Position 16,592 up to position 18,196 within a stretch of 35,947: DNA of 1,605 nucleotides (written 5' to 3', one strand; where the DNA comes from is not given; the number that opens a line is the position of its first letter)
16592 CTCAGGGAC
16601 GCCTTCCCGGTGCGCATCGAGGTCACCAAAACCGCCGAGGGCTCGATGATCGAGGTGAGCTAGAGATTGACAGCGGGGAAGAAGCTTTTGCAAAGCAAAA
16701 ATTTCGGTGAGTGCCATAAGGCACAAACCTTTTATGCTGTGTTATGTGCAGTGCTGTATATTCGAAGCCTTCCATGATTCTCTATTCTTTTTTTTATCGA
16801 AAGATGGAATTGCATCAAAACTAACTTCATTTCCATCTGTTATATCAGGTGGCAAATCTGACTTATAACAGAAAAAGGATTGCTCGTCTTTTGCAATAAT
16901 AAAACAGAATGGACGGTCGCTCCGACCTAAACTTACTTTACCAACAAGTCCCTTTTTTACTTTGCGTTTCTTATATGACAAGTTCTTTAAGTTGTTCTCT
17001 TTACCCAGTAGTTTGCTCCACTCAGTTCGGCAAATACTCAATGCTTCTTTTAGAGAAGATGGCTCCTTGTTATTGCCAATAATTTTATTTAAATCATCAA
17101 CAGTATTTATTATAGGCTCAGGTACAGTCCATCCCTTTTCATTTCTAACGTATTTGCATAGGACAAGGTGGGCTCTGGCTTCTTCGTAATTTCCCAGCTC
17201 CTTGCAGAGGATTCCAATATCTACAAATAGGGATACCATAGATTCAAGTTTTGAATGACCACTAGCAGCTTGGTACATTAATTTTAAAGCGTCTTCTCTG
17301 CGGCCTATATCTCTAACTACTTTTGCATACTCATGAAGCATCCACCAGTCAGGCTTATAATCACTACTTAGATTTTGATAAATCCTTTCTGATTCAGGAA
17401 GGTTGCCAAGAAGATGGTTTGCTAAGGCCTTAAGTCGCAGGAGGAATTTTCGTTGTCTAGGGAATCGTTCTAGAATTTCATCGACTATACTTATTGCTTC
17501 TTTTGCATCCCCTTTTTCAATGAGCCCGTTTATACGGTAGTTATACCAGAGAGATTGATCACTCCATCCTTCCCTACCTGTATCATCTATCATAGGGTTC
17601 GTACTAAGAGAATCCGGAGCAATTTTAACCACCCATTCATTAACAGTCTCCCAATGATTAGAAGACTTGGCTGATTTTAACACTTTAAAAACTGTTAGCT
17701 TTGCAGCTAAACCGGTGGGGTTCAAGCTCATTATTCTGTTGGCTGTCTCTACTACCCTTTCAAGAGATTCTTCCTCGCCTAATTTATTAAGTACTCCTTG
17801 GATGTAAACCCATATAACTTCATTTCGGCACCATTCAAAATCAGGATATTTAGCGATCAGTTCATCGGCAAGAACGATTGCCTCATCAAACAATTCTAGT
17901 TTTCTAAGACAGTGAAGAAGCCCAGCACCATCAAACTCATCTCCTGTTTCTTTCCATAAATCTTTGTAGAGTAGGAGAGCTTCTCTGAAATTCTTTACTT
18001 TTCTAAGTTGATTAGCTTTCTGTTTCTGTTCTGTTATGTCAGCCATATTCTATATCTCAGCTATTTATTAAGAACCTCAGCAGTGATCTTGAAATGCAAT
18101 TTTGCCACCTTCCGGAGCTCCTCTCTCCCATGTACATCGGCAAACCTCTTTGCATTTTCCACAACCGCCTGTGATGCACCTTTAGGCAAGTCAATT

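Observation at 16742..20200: AT-rich three-gene island (RnlA-like HEPN RNase, RNase HIII, TPR/cold-shock-domain protein): candidate undescribed toxin or abortive-infection module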

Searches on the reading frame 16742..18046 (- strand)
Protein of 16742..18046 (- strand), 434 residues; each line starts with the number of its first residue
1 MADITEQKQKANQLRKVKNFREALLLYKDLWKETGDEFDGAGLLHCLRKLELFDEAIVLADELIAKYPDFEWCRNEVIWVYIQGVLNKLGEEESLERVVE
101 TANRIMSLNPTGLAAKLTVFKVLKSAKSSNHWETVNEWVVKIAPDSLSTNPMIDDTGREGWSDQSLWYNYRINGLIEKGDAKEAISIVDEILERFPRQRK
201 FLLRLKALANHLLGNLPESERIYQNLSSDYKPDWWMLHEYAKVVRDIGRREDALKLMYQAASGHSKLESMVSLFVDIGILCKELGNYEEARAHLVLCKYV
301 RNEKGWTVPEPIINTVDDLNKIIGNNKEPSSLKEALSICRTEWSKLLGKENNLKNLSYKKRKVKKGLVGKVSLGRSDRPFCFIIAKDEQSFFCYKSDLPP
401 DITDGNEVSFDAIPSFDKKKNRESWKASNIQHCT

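Call 3: search_protein_families(library=pfam, proteins=[window:16742-18046:-], max_evalue=1)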
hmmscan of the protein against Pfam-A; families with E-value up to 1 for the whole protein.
window:16742-18046:- (434 aa): 15 families
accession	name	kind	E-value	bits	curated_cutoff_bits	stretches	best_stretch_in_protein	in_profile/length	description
PF13428.12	TPR_14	-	2e-09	37.6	23.5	1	170-205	6-41/44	Tetratricopeptide repeat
PF14559.12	TPR_19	-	3.4e-09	37.3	25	2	175-237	1-64/68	Tetratricopeptide repeat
PF22860.2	DUF7017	-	1.6e-05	25.3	27.5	1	206-311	7-111/141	Domain of unknown function (DUF7017)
PF13424.12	TPR_12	-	1.9e-05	25.2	30.1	1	236-294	5-68/77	Tetratricopeptide repeat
PF07719.23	TPR_2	-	0.00052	20.4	27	0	277-294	7-24/34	Tetratricopeptide repeat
PF22707.2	S1CSD-TOTE-2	-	0.0019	18.6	27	1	401-430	31-60/60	S1/CSD-like domain 2 of the TOTE conflict systems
PF13174.12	TPR_6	-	0.0027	18.7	26.3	0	46-69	9-32/33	Tetratricopeptide repeat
PF00515.34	TPR_1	-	0.0037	17.5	27.8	0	277-293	7-23/34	Tetratricopeptide repeat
PF12688.13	TPR_5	-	0.0038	17.9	24.2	0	9-55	43-87/119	Tetratrico peptide repeat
PF25064.1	ARM_TT21_5th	-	0.0052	17.5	27.8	0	223-298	24-99/117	TT21 fifth ARM repeats domain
PF13181.12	TPR_8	-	0.01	16.4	25.7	0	274-297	4-27/34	Tetratricopeptide repeat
PF13432.12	TPR_16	-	0.011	16.6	32.7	0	175-223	7-54/65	Tetratricopeptide repeat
PF01535.26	PPR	-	0.026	15.2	25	1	168-194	3-29/31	PPR repeat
PF25063.1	ARM_TT21_C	-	0.074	13.3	35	0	16-78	141-205/209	Tetratricopeptide repeat protein 21 C-terminal ARM domain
PF12352.13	V-SNARE_C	-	0.23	12.2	27.1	1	182-222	18-58/66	Snare region anchored in the vesicle membrane C-terminus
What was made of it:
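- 16751..16957 (-): C, C-terminal OB / S1-CSD-like barrel. PF22707 matches residues 401-430 (call 3).
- On TOTE conflict system: TPR_14 and TPR_19 score above their cut-offs (call 3).
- In the window protein itself, DUF7017 (25.3 bits against a cut-off of 27.5) and S1CSD-TOTE-2 (18.6 against 27) fall below Pfam's cut-offs (call 3).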

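Call 4: search_protein_families(library=padloc, proteins=[window:16742-18046:-], max_evalue=1)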
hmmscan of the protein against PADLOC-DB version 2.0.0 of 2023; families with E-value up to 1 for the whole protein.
window:16742-18046:- (434 aa): 5 families
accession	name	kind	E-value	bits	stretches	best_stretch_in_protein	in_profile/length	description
PDLC01170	TPR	-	1.4e-23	81.9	1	1-431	1-366/368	TPR repeats containing protein fused to cold shock-like domain (OB-fold)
PDLC04477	PDC-M16B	-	1.2e-10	38.7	3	361-430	436-500/501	-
PDLC04483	PDC-M16B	-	2.9e-10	37.4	2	183-316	160-293/537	-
PDLC04488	PDC-M16B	-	3.9e-07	27.1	1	401-432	599-630/634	-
PDLC04480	PDC-M16B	-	0.013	12.2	1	398-431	434-467/472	-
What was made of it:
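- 16742..18046 (-): Gene C: TPR solenoid (aa 1-347), disordered linker (aa 350-359) and a five-stranded beta-barrel (aa 364-432). PADLOC PDLC01170 'TPR ... fused to cold shock-like domain' E 1.4e-23, near full length (call 4).
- On TOTE conflict system: A PADLOC TPR/cold-shock-like HMM matches at 1.4e-23 (call 4).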

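Call 5: search_protein_families(library=ncbifam, proteins=[window:16742-18046:-], max_evalue=1)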
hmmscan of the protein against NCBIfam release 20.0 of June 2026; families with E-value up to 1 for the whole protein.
window:16742-18046:- (434 aa): 3 families
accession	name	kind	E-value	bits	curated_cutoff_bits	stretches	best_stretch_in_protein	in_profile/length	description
TIGR00756.2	PPR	repeat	0.00059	19.8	20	1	168-194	3-29/35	pentatricopeptide repeat protein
NF047371.1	FlcA_CTERM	equivalog_domain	0.031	12.7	300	1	157-233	148-224/646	periplasmic flagellar collar protein FlcA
NF033920.0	C39_PA2778_fam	equivalog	0.049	13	150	1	168-261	159-251/255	PA2778 family cysteine peptidase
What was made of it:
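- On RnlAB/LsoAB toxin-antitoxin: B and C gave no hit to an RnlB-type family in Pfam, NCBIfam or PADLOC (calls 3-5).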

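Call 34: search_solved_structures(query=window:16742-18046:-, max_evalue=1)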
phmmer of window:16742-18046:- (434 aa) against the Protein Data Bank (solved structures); distinct sequences matched with E-value up to 1: 13.
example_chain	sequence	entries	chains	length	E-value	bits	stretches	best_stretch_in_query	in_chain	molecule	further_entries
5i9f_A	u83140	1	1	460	7.2e-09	38.1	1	156-282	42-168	pentatricopeptide repeat protein dPPR-U10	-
5i9g_C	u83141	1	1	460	9.4e-09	37.7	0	158-282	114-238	pentatricopeptide repeat protein dPPR-U8C2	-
5i9h_A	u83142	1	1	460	3.2e-08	36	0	160-270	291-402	pentatricopeptide repeat protein dPPR-U8G2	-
5i9d_A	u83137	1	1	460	3.9e-08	35.7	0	162-282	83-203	pentatricopeptide repeat protein dPPR-U8A2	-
6een_B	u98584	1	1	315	7.6e-08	34.7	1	159-258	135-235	Designer Pentatricopeptide Protein dPPR10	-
6een_D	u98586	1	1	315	1.5e-06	30.5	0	160-258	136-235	Designer Pentatricopeptide Protein dPPR10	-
5iww_D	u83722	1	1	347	0.00019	23.5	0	156-222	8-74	PLS9-PPR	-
4ozs_A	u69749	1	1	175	0.00075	21.6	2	159-261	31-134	Alpha solenoid protein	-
4r7s_A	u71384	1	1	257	0.006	18.6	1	203-294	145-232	Tetratricopeptide repeat protein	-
8ia4_A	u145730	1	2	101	0.24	13.3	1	271-346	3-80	CRISPR-associated endoribonuclease Cas2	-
6jhz_A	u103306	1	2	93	0.25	13.3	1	271-346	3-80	CRISPR-associated endoribonuclease Cas2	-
3vrc_A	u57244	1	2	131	0.46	12.4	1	207-283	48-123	Cytochrome c'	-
5iwb_B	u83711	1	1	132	0.74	11.7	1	157-223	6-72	PLS3-PPR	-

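Call 39: find_homologous_proteins(query=window:16742-18046:-, max_evalue=0.001)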
Query window:16742-18046:- (434 aa): 359 proteins with E <= 0.001 among 8000 candidates; the best 120 are listed.
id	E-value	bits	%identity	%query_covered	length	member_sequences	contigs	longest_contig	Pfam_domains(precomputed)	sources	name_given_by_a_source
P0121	5.5e-290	979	99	100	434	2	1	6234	PF14559.13,PF13428.13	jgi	-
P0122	2.4e-279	944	98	97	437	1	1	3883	PF14559.13,PF13424.13,PF13428.13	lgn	-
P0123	7.8e-272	919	93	100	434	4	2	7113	PF14559.13,PF13428.13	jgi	-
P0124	1.9e-267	905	90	100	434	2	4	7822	PF14559.13,PF13428.13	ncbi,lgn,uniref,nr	ncbi:MAG: hypothetical protein DDT42_01482 [candidate division WS2 bacterium]|uniref:Tetratricopepti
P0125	6.4e-265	897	90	100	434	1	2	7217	PF14559.13,PF22860.3,PF13428.13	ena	-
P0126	1.5e-262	889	89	100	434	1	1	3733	PF14559.13,PF13428.13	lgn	-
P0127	1.4e-260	882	88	100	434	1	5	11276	PF14559.13,PF13428.13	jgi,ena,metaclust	metaclust:\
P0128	1.5e-260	882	88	100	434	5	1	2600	PF13428.13,PF07719.24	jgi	-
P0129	1.9e-257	872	87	100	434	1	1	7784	PF14559.13,PF22860.3,PF13428.13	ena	-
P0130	1.7e-256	869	86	100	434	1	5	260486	PF14559.13,PF22860.3,PF13428.13,PF12688.14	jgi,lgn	-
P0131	4.6e-256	868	87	100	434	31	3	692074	PF13428.13,PF07719.24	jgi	jgi:tetratricopeptide (TPR) repeat protein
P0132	4.3e-254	861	86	100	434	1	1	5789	PF14559.13,PF22860.3,PF13428.13,PF07719.24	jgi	jgi:tetratricopeptide (TPR) repeat protein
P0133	8.7e-253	857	85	100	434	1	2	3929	PF14559.13,PF22860.3,PF13428.13,PF07719.24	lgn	-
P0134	1.0e-252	856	86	100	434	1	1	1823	PF14559.13,PF22860.3,PF13432.13,PF13428.13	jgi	-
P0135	2.4e-252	855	86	100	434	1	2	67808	PF14559.13,PF22860.3,PF13428.13,PF07719.24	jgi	jgi:tetratricopeptide (TPR) repeat protein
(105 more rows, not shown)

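Call 44: search_protein_families(library=pfam, alignment_id=A3, max_evalue=0.01)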
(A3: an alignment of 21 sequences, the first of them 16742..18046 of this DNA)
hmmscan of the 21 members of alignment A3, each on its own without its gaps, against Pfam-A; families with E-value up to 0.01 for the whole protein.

A. member 1, window:16742-18046:- (434 aa): 10 families
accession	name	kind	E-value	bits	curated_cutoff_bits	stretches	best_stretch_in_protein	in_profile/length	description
PF13428.12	TPR_14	-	2e-09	37.6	23.5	0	170-205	6-41/44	Tetratricopeptide repeat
PF14559.12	TPR_19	-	3.4e-09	37.3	25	0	175-237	1-64/68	Tetratricopeptide repeat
PF22860.2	DUF7017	-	1.6e-05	25.3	27.5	1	206-311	7-111/141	Domain of unknown function (DUF7017)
PF13424.12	TPR_12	-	1.9e-05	25.2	30.1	1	236-294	5-68/77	Tetratricopeptide repeat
PF07719.23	TPR_2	-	0.00052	20.4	27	0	277-294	7-24/34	Tetratricopeptide repeat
PF22707.2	S1CSD-TOTE-2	-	0.0019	18.6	27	1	401-430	31-60/60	S1/CSD-like domain 2 of the TOTE conflict systems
PF13174.12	TPR_6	-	0.0027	18.7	26.3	0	46-69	9-32/33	Tetratricopeptide repeat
PF00515.34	TPR_1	-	0.0037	17.5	27.8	0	277-293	7-23/34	Tetratricopeptide repeat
PF12688.13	TPR_5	-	0.0038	17.9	24.2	0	9-55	43-87/119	Tetratrico peptide repeat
PF25064.1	ARM_TT21_5th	-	0.0052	17.5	27.8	0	223-298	24-99/117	TT21 fifth ARM repeats domain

B. families by the number of members that match (of 21 scanned): 21 families
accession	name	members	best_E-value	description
PF22860.2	DUF7017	21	7.7e-14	Domain of unknown function (DUF7017)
PF13428.12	TPR_14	21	1.1e-13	Tetratricopeptide repeat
PF14559.12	TPR_19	21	1.4e-09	Tetratricopeptide repeat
PF07719.23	TPR_2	18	1.4e-07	Tetratricopeptide repeat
PF13424.12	TPR_12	17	3.9e-08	Tetratricopeptide repeat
PF13174.12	TPR_6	16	5e-07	Tetratricopeptide repeat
PF00515.34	TPR_1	15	1.6e-08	Tetratricopeptide repeat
PF22707.2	S1CSD-TOTE-2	15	4.2e-05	S1/CSD-like domain 2 of the TOTE conflict systems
PF13432.12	TPR_16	14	5.5e-07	Tetratricopeptide repeat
PF13181.12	TPR_8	12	1.9e-06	Tetratricopeptide repeat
PF12688.13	TPR_5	11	2.5e-06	Tetratrico peptide repeat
PF25064.1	ARM_TT21_5th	10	2.1e-06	TT21 fifth ARM repeats domain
PF01535.26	PPR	9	4.1e-05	PPR repeat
PF12895.13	ANAPC3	5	4.5e-05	Anaphase-promoting complex, cyclosome, subunit 3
PF13374.12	TPR_10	5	0.00022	Tetratricopeptide repeat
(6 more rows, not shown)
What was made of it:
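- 16742..18046 (-): DUF7017 and S1CSD-TOTE-2 are sub-threshold in this protein (call 3), but 21 of 21 and 15 of 21 family members hit them (call 44).
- On TOTE conflict system: The family hits DUF7017 in 21 of 21 members and S1CSD-TOTE-2 in 15 of 21 (call 44).
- The C family hits DUF7017 in 21 of 21 members and S1CSD-TOTE-2 in 15 of 21 (call 44).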

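Call 46: find_related_loci(query=A3, collection=metagenome_contigs, flank=6000)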
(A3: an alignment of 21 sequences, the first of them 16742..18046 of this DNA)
Query A3 (434 aa) in metagenome_contigs; peptide patterns used: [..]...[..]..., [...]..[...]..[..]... (x = any residue, [..] = any of these).
570 stretches matched a pattern; 156 encode a relative of the query (tblastn E <= 1e-3); the best 80 are kept; 80 distinct loci.
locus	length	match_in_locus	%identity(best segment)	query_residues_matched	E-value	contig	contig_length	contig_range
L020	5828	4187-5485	93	1-433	0e+0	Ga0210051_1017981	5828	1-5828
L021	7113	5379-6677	93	1-433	0e+0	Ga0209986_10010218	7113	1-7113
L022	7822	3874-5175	90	1-434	0e+0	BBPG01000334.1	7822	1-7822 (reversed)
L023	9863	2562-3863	88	1-434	0e+0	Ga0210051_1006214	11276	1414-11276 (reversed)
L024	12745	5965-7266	87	1-434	0e+0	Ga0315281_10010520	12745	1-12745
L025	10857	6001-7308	87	1-432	0e+0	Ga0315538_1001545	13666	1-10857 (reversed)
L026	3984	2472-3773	86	1-434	0e+0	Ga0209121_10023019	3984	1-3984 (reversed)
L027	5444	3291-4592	85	1-434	0e+0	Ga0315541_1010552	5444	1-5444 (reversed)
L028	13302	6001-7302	86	1-434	0e+0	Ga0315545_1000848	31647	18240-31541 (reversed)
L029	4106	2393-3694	86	1-434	0e+0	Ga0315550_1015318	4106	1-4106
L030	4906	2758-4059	85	1-434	0e+0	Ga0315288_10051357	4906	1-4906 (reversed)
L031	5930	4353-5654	85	1-434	0e+0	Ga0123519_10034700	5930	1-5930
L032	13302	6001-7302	85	1-434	0e+0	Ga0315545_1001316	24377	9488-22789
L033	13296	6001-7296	86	1-432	0e+0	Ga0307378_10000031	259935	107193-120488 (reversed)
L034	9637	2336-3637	85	1-434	0e+0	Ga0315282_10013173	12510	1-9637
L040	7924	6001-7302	84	1-434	0e+0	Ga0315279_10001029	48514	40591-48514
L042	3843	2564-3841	85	1-426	0e+0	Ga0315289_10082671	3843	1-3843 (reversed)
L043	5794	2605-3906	82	1-434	0e+0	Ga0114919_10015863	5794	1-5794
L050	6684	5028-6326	79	1-434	0e+0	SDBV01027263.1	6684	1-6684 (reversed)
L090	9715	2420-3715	50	1-431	2e-141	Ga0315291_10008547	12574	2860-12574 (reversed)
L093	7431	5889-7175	49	2-431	1e-131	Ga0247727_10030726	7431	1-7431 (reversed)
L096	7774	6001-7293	46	1-431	1e-126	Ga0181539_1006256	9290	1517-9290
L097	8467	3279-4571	46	1-431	1e-126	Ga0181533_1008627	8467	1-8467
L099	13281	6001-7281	44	6-431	1e-122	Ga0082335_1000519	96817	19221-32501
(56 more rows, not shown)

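Call 52: search_protein_families(library=pfam, proteins=[L090:550-2382:+, L093:3539-5842:+, L093:2889-3539:+, L093:2-1969:+, L099:2973-3641:+, L099:768-2345:+, L096:5116-5955:+, L096:4204-4800:+, L096:3029-3844:+, L096:1325-2665:+], max_evalue=0.01)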
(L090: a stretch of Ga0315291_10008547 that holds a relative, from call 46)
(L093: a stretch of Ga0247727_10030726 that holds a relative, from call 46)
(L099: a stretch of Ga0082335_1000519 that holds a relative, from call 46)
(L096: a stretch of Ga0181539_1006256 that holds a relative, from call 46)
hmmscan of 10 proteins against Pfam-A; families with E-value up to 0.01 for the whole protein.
L090:550-2382:+ (610 aa): 1 family
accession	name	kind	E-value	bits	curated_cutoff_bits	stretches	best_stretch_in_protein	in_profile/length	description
PF01351.25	RNase_HII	-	2.2e-29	103.3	25.8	1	403-605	1-199/199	Ribonuclease HII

L093:3539-5842:+ (767 aa): 3 families
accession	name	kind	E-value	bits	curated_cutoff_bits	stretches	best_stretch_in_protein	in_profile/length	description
PF01351.25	RNase_HII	-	3.6e-30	105.8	25.8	1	556-761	1-199/199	Ribonuclease HII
PF13541.12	ChlI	-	2e-08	34.6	27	1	215-319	20-121/121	Subunit ChlI of Mg-chelatase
PF05362.19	Lon_C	-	3.5e-07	30.4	21.1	1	253-326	109-179/205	Lon protease (S16) C-terminal proteolytic domain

L093:2889-3539:+ (216 aa): 1 family
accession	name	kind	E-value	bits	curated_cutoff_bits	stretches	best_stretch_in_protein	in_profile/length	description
PF21716.3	dnstrm_HI1420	-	1.2e-15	57.6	27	1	10-94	6-89/90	Probable addiction module antidote protein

L093:2-1969:+ (655 aa): 1 family
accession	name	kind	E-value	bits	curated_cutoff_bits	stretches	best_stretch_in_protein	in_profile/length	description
PF00271.37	Helicase_C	-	8.2e-11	42.6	23.5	1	217-288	39-110/110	Helicase conserved C-terminal domain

L099:2973-3641:+ (222 aa): 1 family
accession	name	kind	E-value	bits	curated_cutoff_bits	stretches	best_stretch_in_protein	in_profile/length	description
PF21716.3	dnstrm_HI1420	-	9e-14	51.6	27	1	13-93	9-88/90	Probable addiction module antidote protein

L099:768-2345:+ (525 aa): 1 family
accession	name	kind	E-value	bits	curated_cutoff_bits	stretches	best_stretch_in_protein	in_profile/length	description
PF02661.23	Fic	-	2.3e-12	48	24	1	370-461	11-93/93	Fic/DOC family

L096:5116-5955:+ (279 aa): 1 family
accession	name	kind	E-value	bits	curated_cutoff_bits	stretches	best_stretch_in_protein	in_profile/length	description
PF10137.14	CAP12-PCTIR_TIR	-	4.2e-34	117.5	24.7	1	124-248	1-118/119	CAP12/Pycsar effector protein, TIR domain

L096:4204-4800:+ (198 aa): 4 families
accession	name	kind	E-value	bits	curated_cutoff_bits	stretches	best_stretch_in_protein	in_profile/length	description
PF02075.23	RuvC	-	1e-13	51.9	22.2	1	41-168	1-131/148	Crossover junction endodeoxyribonuclease RuvC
PF03652.20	RuvX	-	0.00026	21.8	29.2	1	40-86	2-47/134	Holliday junction resolvase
PF04848.19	Pox_A22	-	0.00064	20.3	22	1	41-108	3-65/143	Poxvirus A22 protein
PF07318.18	DUF1464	-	0.009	15.7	23.5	0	44-99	2-51/327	Protein of unknown function (DUF1464)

L096:3029-3844:+ (271 aa): 2 families
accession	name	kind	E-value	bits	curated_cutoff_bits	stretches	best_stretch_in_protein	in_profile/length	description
PF09339.16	HTH_IclR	-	0.0013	18.9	22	1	60-86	24-50/52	IclR helix-turn-helix domain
PF03717.20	PBP_dimer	-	0.0051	17.7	24.4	1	166-233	66-135/180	Penicillin-binding Protein dimerisation domain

L096:1325-2665:+ (446 aa): 11 families
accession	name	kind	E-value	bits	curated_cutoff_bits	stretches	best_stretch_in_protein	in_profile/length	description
PF10412.15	TrwB_AAD_bind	-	6e-17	62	20.5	1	30-345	10-311/387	Type IV secretion-system coupling protein DNA-binding domain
PF01935.23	DUF87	-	1.2e-06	29.2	23.2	1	37-97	25-82/220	Helicase HerA, central domain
PF12696.13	TraG-D_C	-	1.8e-05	25.1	22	1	286-346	3-68/126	TraM recognition site of TraD and TraG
PF02534.20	T4SS-DNA_transf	-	2.1e-05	24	20.1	0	33-112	39-118/468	Type IV secretory system Conjugative DNA transfer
PF01580.24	FtsK_SpoIIIE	-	0.0001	22.2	24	1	10-58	15-62/221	FtsK/SpoIIIE family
PF13401.12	AAA_22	-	0.00048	20.9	27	0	34-58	4-28/130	AAA domain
PF04851.21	ResIII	-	0.00052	20.4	22.5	0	30-78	20-68/164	Type III restriction enzyme, res subunit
PF13555.12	AAA_29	-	0.0061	16.7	27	0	33-52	20-39/61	P-loop containing region of AAA domain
PF01656.29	CbiA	-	0.0063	16.9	25.4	0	40-71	4-35/125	CobQ/CobB/MinD/ParA nucleotide binding domain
PF13191.12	AAA_16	-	0.0079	17.1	32.6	0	22-55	11-44/167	AAA ATPase domain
PF00270.35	DEAD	-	0.0094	16.1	26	0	37-81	16-63/167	DEAD/DEAH box helicase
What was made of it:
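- On TOTE conflict system: Alternative effectors are TIR and Lon-like plus RNase HIII (call 52).
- C-like proteins also pair with unrelated effectors such as TIR and Lon-like domains (call 52).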

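Call 64: predict_structure(alignment_id=A4)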
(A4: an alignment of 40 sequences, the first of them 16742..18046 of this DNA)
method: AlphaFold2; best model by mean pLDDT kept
length: 434 residues; sequences in the alignment: 40
mean_pLDDT: 91.5   pTM: 0.72
mean pLDDT of the five models: 91.5, 90.6, 90.6, 89.8, 89.8
residues with pLDDT >= 90: 349; 70-90: 68; 50-70: 7; < 50: 10
segments of 3 or more residues with pLDDT < 50: 350-359
pLDDT, mean of each block of 10 residues (from residue 1): 84 97 97 93 98 97 95 97 94 91 97 96 94 97 94 81 96 97 98 92 97 98 88 91 97 96 91 97 95 97 94 94 87 94 77 38 90 91 91 92 93 84 87 79
secondary structure, 60 per line:
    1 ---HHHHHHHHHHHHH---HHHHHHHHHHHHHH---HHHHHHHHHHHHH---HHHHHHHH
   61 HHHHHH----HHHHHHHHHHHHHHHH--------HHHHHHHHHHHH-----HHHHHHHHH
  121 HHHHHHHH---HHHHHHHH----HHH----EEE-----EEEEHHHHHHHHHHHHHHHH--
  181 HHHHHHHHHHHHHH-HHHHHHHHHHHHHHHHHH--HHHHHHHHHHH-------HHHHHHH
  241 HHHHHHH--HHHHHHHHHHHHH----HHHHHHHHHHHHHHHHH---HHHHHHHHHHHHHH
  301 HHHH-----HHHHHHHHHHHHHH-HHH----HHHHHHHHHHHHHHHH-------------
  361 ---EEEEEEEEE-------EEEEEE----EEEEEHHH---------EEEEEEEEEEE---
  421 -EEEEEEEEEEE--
elements in order: H4-16 H20-33 H37-49 H53-66 H71-86 H95-106 H112-128 H132-139 E151-153 E159-162 H163-178 H181-194 H196-213 H216-226 H234-247 H250-262 H267-283 H287-304 H310-323 H332-347 E364-372 E380-385 E390-394 E407-417 E422-432
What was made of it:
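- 16742..18046 (-): AF2 pLDDT 91.5 (call 64).
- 16751..16957 (-): Strands at 364-372, 380-385, 390-394, 407-417 and 422-432 (call 64).
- On TOTE conflict system: The AF2 model shows a solenoid and a five-stranded barrel at pLDDT 91.5 (call 64).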
